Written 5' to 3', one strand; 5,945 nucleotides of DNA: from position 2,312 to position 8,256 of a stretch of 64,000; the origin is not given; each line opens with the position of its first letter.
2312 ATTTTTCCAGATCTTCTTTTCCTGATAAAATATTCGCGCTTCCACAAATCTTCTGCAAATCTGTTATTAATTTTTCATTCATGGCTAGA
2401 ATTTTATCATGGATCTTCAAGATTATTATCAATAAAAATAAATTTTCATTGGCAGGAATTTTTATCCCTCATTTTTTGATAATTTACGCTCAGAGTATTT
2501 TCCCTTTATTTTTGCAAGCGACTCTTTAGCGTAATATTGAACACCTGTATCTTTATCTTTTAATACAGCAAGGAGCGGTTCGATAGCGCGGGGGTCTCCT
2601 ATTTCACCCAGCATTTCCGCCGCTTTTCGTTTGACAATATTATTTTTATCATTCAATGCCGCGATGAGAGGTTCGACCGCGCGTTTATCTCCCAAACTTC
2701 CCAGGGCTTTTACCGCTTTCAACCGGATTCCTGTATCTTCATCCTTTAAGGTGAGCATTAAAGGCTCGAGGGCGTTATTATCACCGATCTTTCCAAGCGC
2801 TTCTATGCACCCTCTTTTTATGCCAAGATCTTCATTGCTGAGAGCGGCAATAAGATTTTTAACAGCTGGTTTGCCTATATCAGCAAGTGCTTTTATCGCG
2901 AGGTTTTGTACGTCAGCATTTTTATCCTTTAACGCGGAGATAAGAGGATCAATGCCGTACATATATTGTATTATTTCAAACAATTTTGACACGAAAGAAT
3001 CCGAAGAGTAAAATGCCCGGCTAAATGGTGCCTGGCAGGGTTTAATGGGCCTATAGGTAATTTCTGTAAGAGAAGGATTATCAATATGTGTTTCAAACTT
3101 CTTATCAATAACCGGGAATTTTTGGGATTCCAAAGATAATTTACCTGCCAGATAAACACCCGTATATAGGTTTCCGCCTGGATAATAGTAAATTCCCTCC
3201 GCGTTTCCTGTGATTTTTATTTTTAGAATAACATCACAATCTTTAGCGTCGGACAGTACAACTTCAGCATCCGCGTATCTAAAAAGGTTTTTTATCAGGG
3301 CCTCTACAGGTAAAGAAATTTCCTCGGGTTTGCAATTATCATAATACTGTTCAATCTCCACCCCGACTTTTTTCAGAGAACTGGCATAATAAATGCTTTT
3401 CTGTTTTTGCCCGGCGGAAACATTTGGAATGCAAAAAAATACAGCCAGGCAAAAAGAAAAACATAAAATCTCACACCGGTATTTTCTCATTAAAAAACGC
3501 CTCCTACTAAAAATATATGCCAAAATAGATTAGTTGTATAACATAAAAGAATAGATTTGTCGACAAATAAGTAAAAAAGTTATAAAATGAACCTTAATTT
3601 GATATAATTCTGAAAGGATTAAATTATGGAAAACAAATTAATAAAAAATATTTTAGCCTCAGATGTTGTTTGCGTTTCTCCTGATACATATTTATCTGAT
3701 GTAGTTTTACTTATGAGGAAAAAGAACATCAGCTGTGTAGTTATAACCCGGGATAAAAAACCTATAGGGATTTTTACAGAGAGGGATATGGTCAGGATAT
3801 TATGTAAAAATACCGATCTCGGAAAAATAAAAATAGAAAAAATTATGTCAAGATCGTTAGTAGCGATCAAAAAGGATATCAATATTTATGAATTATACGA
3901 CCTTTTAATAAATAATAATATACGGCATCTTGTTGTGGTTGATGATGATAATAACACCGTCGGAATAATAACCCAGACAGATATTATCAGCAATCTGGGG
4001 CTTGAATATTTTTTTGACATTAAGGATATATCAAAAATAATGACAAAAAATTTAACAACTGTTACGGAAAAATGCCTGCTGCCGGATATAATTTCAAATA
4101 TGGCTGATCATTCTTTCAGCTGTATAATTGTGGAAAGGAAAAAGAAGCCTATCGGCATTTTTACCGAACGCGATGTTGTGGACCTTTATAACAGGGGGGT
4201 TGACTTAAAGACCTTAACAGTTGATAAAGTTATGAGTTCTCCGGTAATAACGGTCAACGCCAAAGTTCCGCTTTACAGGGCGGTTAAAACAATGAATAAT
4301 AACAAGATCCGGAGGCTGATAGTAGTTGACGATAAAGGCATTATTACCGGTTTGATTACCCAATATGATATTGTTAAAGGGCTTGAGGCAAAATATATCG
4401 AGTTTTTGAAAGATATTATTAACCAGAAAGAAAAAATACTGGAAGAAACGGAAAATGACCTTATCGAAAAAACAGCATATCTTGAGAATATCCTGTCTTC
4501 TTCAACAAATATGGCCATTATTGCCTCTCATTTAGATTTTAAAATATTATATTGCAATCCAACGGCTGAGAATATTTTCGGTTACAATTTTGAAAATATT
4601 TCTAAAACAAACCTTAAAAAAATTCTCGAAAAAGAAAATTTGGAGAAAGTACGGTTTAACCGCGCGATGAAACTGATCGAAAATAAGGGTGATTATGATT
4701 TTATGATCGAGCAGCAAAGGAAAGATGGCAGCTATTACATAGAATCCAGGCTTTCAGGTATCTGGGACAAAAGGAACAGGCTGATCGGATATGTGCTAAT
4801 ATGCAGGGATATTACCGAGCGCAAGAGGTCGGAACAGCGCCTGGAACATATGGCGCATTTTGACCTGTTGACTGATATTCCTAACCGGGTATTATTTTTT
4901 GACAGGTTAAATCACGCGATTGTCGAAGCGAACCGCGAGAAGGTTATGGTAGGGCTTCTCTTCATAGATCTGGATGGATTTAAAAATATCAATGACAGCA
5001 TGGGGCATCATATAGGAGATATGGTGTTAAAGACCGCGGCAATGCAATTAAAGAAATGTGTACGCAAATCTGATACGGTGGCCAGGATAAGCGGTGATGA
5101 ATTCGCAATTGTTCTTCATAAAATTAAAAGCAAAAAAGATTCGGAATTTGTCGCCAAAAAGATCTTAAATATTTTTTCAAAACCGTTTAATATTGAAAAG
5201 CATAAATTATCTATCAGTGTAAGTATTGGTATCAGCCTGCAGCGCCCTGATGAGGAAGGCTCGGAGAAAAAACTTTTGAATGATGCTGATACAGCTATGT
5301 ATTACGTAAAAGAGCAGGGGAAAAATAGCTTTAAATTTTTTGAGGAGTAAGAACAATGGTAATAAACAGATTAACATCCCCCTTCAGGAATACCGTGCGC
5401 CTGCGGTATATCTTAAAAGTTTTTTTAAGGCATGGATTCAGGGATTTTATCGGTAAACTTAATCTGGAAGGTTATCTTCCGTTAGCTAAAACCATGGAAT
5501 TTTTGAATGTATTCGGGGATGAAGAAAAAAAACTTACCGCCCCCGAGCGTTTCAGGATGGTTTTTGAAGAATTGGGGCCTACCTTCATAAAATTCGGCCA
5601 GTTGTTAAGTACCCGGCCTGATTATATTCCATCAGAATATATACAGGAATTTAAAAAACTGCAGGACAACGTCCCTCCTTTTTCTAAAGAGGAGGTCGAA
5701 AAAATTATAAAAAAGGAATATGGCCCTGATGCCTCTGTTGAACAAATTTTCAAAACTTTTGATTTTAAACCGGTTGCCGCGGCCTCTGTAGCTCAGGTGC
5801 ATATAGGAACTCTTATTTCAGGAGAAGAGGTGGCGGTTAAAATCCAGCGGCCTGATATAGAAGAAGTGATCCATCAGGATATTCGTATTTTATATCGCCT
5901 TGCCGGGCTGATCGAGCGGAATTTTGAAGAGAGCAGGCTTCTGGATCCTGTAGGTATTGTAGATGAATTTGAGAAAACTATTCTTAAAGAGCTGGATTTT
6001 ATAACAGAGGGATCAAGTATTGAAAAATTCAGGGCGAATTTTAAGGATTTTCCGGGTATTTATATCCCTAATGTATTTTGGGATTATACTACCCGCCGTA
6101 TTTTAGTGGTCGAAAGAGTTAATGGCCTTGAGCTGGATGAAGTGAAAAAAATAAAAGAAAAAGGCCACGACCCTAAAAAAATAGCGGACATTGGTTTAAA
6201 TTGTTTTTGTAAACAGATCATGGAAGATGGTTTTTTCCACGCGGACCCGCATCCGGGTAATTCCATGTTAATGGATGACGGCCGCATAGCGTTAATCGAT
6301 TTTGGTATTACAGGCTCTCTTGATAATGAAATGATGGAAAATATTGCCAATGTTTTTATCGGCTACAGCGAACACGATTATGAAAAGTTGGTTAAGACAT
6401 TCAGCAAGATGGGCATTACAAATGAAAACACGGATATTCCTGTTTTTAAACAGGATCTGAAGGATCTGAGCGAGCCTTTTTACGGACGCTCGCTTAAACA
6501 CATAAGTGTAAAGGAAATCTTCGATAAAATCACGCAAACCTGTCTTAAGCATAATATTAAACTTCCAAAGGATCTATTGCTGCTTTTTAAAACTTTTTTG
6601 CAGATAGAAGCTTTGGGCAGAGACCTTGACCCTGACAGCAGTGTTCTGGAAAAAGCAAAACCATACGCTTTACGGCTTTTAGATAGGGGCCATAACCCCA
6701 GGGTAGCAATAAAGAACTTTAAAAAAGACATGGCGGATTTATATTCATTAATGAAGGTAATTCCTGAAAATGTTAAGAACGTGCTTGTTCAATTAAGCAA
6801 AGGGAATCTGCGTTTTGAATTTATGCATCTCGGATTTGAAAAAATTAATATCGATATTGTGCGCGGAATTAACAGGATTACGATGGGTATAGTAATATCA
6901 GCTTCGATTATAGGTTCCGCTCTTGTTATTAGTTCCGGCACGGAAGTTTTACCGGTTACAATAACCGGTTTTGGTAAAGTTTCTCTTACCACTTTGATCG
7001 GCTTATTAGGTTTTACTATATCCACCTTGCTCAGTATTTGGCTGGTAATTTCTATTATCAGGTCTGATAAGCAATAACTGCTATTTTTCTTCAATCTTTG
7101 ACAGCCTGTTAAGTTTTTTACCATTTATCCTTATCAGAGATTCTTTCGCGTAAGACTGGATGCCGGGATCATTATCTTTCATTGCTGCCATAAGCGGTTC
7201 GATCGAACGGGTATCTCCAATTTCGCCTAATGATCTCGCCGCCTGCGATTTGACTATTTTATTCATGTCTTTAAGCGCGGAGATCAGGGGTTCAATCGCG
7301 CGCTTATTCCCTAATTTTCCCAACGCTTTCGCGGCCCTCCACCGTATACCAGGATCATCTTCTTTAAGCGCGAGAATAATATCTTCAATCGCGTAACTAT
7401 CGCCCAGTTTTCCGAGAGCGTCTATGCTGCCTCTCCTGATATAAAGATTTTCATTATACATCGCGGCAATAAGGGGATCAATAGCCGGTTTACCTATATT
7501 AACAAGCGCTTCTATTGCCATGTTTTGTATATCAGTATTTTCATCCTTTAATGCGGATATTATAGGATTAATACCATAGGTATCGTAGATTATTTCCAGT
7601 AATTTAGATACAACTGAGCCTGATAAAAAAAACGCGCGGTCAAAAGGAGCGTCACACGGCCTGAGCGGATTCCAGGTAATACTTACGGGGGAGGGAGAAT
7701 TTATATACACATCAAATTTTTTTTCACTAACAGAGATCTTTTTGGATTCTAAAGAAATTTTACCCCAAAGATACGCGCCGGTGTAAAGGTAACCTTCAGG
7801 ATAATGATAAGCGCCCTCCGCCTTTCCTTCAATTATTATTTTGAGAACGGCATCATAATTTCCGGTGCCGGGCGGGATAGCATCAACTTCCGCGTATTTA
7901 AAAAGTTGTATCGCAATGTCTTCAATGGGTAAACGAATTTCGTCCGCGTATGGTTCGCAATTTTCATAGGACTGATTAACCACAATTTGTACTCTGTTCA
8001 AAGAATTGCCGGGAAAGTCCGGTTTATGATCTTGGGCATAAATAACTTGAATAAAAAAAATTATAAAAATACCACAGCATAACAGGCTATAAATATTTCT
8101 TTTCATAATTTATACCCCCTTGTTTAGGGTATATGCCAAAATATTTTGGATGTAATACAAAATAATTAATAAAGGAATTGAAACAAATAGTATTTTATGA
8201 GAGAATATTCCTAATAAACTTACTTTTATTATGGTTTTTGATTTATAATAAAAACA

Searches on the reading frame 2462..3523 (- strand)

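Call 47: search_protein_families(library=pfam, proteins=[window:2462-3523:-], max_evalue=0.00001)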
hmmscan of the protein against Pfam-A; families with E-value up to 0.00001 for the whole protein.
window:2462-3523:- (353 aa): 7 families
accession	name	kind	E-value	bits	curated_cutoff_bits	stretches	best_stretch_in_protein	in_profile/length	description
PF13646.12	HEAT_2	-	1.7e-32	112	27.7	2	253-337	2-88/88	HEAT repeats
PF03130.22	HEAT_PBS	-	1.2e-21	75.1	20.9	1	266-292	1-27/27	PBS lyase HEAT-like repeat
PF02985.28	HEAT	-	6.1e-14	51.3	23.5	0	254-278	4-28/31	HEAT repeat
PF13513.12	HEAT_EZ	-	6.3e-12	46.2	27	0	281-308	28-55/55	HEAT-like repeat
PF00514.29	Arm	-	1.3e-08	35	20.6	0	246-277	8-39/41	Armadillo/beta-catenin-like repeat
PF12755.13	Vac14_Fab1_bd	-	6e-07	30.5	22.1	0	314-341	29-56/97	Vacuolar 14 Fab1-binding region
PF12717.13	Cnd1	-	1.4e-06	28.9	26.4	0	282-345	22-90/162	non-SMC mitotic condensation complex subunit 1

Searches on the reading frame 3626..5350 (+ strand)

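Call 47: search_protein_families(library=pfam, proteins=[window:3626-5350:+], max_evalue=0.00001)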
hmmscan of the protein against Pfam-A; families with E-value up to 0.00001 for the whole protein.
window:3626-5350:+ (574 aa): 6 families
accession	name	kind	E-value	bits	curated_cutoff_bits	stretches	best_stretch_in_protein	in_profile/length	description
PF00571.33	CBS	-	2.8e-48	162.4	24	4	71-123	2-54/57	CBS domain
PF00990.26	GGDEF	-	4.8e-48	163.4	23.8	1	410-567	1-160/161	Diguanylate cyclase, GGDEF domain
PF13426.13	PAS_9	-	5.3e-13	49.6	27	1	301-398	7-103/103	PAS domain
PF08447.18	PAS_3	-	2.3e-08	34.7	25.6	1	307-390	1-86/89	PAS fold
PF08448.16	PAS_4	-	4.3e-08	33.8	23.1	1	293-401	3-110/110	PAS fold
PF00989.32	PAS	-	2.1e-07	31.3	22.6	1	286-396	3-113/113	PAS fold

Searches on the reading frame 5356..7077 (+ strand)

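Call 47: search_protein_families(library=pfam, proteins=[window:5356-7077:+], max_evalue=0.00001)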
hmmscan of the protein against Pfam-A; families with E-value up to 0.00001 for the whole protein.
window:5356-7077:+ (573 aa): 1 family
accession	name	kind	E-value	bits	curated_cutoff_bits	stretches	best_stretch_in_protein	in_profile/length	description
PF03109.22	ABC1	-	4.6e-79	265.4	22.9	1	101-347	1-242/244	ABC1 atypical kinase-like domain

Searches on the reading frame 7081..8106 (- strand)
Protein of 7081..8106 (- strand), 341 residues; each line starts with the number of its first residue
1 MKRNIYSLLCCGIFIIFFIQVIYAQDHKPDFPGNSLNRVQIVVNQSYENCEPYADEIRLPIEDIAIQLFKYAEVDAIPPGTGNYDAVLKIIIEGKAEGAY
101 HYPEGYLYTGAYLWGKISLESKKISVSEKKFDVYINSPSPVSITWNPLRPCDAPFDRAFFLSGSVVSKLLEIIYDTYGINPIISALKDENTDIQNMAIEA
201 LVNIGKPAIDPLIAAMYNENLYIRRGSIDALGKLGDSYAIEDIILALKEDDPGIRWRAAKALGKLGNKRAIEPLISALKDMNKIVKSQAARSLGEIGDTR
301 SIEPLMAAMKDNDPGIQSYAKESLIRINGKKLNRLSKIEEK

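Call 47: search_protein_families(library=pfam, proteins=[window:7081-8106:-], max_evalue=0.00001)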
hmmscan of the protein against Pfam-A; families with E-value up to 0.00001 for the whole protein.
window:7081-8106:- (341 aa): 5 families
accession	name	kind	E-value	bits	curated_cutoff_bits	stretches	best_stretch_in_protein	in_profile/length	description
PF13646.12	HEAT_2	-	8.7e-38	128.9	27.7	3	209-280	1-73/88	HEAT repeats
PF03130.22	HEAT_PBS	-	2.1e-24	83.6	20.9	1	254-280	1-27/27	PBS lyase HEAT-like repeat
PF02985.28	HEAT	-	8.9e-11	41.4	23.5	0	179-206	2-29/31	HEAT repeat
PF00514.29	Arm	-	3.2e-08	33.8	20.6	0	178-204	13-39/41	Armadillo/beta-catenin-like repeat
PF13513.12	HEAT_EZ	-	7.9e-08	33.1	27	0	269-296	28-55/55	HEAT-like repeat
